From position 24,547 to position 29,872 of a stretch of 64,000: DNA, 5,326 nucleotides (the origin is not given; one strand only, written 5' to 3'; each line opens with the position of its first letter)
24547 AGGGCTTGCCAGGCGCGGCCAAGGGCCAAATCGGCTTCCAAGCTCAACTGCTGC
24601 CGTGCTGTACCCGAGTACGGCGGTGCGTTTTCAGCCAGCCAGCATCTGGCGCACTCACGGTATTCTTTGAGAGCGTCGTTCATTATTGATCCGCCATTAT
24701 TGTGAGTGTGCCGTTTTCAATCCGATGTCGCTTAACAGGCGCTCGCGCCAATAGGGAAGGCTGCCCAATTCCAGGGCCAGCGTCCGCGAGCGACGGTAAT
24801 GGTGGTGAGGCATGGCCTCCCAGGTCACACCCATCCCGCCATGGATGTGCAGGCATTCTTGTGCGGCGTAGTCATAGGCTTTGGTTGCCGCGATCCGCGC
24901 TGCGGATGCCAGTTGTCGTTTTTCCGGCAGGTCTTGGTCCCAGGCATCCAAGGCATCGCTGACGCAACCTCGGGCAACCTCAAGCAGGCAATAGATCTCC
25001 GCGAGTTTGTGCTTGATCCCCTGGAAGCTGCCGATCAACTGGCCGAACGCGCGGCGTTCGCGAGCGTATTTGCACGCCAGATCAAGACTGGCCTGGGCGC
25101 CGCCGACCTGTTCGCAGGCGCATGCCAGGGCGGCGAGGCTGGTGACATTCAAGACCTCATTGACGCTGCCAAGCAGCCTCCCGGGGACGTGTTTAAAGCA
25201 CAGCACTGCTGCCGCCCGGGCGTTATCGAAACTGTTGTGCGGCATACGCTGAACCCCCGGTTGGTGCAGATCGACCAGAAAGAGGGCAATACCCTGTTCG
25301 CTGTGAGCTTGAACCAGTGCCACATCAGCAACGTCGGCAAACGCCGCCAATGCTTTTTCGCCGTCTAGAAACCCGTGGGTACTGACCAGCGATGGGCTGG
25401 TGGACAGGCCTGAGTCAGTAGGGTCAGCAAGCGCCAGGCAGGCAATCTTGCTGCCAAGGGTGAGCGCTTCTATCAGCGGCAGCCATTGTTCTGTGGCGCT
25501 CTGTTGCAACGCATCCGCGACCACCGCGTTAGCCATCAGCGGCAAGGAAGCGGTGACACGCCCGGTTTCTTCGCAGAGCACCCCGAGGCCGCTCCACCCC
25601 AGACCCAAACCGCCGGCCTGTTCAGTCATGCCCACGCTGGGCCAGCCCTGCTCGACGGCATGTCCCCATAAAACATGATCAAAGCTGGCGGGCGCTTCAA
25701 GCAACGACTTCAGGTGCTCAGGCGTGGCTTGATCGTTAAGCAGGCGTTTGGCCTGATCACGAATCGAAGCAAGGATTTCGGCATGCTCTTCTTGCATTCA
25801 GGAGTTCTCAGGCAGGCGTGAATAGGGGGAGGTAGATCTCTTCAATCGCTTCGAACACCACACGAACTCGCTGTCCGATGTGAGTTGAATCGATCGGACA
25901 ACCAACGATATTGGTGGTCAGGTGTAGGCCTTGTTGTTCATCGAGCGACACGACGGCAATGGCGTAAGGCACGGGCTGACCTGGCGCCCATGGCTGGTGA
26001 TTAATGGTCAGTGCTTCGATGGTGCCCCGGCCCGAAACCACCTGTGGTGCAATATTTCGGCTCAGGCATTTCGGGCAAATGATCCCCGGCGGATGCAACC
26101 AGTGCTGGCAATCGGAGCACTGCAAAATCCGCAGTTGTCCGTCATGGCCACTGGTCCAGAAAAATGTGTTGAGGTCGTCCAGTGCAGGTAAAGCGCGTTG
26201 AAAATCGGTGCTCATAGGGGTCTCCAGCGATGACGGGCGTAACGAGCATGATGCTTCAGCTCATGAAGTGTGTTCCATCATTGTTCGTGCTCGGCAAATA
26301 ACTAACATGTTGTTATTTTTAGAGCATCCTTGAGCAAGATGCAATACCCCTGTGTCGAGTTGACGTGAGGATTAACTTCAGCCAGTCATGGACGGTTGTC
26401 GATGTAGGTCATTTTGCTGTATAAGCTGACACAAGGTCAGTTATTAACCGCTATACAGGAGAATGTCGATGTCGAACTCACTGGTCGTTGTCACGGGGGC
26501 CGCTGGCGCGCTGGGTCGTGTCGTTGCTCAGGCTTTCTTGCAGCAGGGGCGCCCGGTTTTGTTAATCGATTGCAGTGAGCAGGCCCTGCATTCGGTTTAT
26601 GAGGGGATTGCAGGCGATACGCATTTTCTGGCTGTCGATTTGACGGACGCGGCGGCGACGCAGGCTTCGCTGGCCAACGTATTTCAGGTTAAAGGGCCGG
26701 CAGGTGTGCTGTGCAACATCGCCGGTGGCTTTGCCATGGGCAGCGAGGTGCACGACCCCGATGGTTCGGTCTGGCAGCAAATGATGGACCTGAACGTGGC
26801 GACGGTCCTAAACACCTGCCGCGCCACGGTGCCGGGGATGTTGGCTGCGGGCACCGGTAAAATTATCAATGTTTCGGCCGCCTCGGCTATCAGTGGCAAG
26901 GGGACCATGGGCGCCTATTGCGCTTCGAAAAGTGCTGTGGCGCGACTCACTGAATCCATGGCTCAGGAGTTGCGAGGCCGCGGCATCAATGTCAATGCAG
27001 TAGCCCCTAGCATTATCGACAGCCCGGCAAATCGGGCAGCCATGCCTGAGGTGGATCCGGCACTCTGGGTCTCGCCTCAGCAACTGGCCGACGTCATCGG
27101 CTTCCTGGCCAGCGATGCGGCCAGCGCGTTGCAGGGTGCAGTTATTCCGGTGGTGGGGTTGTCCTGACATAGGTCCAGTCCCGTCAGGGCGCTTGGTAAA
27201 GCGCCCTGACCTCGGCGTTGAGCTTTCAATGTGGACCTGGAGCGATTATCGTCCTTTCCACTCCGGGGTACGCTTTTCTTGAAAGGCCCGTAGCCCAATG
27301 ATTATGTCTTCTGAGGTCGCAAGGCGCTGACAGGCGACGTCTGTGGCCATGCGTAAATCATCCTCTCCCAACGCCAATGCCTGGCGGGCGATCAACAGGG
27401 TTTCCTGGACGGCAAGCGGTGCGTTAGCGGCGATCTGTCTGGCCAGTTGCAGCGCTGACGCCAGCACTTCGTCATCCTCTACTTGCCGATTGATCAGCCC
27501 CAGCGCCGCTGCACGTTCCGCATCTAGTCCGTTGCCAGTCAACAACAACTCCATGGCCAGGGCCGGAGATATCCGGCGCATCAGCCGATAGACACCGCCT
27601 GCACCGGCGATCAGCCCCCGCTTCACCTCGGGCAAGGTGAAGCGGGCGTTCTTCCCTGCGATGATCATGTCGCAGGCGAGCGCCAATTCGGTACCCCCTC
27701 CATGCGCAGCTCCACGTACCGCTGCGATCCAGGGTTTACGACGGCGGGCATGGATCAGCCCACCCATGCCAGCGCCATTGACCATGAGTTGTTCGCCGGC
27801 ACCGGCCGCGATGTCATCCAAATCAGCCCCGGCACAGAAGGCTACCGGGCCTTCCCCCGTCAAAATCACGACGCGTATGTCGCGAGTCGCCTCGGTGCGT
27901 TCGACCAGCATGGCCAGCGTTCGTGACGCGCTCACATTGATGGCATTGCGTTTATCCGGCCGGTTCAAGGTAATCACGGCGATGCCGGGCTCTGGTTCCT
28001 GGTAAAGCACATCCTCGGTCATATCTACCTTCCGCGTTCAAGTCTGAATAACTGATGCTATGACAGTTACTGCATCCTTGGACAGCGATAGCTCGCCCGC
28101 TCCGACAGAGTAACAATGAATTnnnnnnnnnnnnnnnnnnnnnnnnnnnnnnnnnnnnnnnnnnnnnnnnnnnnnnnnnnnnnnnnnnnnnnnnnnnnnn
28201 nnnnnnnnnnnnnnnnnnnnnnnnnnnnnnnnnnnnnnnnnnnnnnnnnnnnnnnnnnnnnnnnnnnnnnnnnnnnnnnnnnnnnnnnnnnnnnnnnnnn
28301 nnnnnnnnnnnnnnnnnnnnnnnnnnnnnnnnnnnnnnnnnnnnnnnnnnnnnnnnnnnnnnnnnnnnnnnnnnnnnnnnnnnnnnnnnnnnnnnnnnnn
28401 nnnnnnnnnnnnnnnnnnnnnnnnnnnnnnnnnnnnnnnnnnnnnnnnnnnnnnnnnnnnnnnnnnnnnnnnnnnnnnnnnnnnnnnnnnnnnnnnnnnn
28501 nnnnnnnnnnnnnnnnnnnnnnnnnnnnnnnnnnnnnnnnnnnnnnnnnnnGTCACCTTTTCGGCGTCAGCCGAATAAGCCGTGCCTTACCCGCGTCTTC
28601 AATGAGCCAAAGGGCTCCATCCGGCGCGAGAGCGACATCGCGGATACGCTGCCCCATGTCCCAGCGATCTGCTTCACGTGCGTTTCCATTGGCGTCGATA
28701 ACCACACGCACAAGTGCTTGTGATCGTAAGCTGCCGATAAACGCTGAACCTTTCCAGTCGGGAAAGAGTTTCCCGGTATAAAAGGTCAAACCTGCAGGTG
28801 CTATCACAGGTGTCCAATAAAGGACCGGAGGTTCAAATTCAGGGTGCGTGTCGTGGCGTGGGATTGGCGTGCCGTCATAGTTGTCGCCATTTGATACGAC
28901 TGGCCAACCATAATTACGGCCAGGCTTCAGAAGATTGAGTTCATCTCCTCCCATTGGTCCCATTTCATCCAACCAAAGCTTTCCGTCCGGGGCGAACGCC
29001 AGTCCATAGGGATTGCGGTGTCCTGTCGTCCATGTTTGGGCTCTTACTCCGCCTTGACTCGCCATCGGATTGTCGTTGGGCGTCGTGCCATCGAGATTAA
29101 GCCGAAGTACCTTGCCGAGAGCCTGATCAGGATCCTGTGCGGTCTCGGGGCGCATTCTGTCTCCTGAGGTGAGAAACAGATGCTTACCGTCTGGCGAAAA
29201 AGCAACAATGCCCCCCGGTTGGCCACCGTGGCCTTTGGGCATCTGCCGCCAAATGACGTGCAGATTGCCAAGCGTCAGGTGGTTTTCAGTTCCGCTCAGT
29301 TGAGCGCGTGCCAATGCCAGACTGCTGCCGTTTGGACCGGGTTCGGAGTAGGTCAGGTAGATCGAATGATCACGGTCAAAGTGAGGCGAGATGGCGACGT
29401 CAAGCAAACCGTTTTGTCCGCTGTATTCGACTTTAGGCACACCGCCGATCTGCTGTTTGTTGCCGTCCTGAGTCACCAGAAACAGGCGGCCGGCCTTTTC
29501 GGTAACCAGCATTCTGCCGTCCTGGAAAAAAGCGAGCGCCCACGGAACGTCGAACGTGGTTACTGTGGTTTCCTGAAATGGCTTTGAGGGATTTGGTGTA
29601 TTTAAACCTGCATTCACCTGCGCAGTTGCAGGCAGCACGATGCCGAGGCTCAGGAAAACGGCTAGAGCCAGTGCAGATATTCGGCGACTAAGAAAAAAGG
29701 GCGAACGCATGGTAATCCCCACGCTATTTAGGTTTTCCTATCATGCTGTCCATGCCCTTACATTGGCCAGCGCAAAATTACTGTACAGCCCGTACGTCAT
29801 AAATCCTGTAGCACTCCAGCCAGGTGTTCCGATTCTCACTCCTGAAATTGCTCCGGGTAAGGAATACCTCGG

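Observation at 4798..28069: Five-site regulon defined by a 21-bp palindrome, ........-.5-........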

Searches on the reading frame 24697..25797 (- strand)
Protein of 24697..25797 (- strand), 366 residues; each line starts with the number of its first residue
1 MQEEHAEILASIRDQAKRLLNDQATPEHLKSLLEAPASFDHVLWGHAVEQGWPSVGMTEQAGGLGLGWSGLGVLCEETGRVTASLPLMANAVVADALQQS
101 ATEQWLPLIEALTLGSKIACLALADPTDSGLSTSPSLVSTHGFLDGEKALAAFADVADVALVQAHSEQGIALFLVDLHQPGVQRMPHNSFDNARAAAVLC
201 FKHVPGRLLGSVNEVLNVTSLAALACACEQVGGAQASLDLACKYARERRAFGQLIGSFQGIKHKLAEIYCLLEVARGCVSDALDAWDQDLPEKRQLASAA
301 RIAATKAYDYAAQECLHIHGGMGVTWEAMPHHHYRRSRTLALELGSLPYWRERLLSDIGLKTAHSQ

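Call 5: search_protein_families(library=pfam, proteins=[window:24697-25797:-])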
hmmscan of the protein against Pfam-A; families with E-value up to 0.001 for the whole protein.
window:24697-25797:- (366 aa): 4 families
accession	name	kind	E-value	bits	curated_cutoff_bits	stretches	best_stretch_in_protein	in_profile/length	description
PF00441.29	Acyl-CoA_dh_1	-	4.8e-25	88.9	22.4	1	223-345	15-136/150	Acyl-CoA dehydrogenase, C-terminal domain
PF02771.21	Acyl-CoA_dh_N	-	1.8e-09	38.4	22.9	1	11-104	6-100/113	Acyl-CoA dehydrogenase, N-terminal domain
PF08028.16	Acyl-CoA_dh_2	-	2.5e-06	28.3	22.7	1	226-327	3-113/134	Acyl-CoA dehydrogenase, C-terminal domain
PF02770.24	Acyl-CoA_dh_M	-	0.00056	20.5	33.3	0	143-187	29-78/97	Acyl-CoA dehydrogenase, middle domain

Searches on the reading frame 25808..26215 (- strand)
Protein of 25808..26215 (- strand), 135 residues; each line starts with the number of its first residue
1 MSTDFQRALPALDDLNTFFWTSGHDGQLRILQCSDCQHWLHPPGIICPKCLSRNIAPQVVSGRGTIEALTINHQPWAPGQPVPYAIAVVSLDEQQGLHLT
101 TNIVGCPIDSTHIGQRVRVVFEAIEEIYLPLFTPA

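Call 5: search_protein_families(library=pfam, proteins=[window:25808-26215:-])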
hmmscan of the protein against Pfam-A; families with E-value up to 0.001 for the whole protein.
window:25808-26215:- (135 aa): 2 families
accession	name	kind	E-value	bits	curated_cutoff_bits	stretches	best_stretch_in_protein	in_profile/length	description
PF01796.24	OB_ChsH2_C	-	1.9e-18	66.6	27.1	1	59-122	3-65/65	ChsH2, C-terminal OB-fold domain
PF12172.15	zf-ChsH2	-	6e-09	36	23.2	1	24-54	5-35/37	ChsH2, rubredoxin-like zinc ribbon domain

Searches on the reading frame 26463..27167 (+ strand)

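Call 5: search_protein_families(library=pfam, proteins=[window:26463-27167:+])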
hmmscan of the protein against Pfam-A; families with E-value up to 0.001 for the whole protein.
window:26463-27167:+ (234 aa): 6 families
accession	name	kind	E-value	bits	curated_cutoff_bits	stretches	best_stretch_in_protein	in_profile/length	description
PF00106.31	adh_short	-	1.8e-39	135.7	26.6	1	7-193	2-190/195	short chain dehydrogenase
PF13561.12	adh_short_C2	-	9.1e-33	114.2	27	1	12-230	1-231/236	Enoyl-(Acyl carrier protein) reductase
PF01370.27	Epimerase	-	3.2e-09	37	20.9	1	8-176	1-166/240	NAD dependent epimerase/dehydratase family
PF08659.16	KR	-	1.3e-05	25.6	22.6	1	8-180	3-173/180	KR domain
PF02737.24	3HCDH_N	-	5.1e-05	23.7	22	1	8-53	2-46/180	3-hydroxyacyl-CoA dehydrogenase, NAD binding domain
PF13460.12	NAD_binding_10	-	0.0005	20.4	27.2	1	12-188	1-149/184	NAD(P)H-binding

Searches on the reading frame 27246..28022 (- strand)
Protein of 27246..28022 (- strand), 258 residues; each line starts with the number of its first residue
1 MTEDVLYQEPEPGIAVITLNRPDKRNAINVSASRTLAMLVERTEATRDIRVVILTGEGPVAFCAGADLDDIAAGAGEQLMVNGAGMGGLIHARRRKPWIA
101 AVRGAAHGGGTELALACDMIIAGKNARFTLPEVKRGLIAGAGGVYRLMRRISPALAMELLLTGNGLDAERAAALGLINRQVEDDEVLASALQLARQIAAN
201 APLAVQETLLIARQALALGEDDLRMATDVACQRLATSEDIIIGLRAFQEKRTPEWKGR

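Call 5: search_protein_families(library=pfam, proteins=[window:27246-28022:-])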
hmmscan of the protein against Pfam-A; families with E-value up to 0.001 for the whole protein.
window:27246-28022:- (258 aa): 2 families
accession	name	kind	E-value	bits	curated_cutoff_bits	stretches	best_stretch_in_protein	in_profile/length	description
PF00378.25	ECH_1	-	9.3e-55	186.1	27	1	12-257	4-250/251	Enoyl-CoA hydratase/isomerase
PF16113.10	ECH_2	-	1.3e-29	104.2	27.2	1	15-188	2-179/335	Enoyl-CoA hydratase/isomerase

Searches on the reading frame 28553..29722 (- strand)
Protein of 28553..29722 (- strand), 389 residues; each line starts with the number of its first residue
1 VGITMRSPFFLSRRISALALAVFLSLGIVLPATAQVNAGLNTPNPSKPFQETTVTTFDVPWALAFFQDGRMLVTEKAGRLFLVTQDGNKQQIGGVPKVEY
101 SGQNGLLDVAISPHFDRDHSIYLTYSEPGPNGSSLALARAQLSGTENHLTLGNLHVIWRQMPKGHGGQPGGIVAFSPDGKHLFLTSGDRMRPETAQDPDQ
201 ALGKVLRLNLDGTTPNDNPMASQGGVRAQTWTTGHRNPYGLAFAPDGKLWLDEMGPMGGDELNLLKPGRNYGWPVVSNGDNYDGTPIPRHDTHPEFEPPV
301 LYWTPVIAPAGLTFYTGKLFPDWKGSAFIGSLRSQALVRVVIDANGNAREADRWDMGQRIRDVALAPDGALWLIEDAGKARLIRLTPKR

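Call 6: search_protein_families(library=pfam, proteins=[window:28553-29722:-])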
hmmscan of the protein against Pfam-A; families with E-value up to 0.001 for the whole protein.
window:28553-29722:- (389 aa): 2 families
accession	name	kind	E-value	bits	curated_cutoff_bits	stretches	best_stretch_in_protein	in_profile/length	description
PF07995.17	GSDH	-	4.7e-123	411.1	25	1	57-384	1-332/332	Glucose / Sorbosone dehydrogenase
PF00400.38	WD40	-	0.00019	22.3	27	0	173-189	17-33/39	WD domain, G-beta repeat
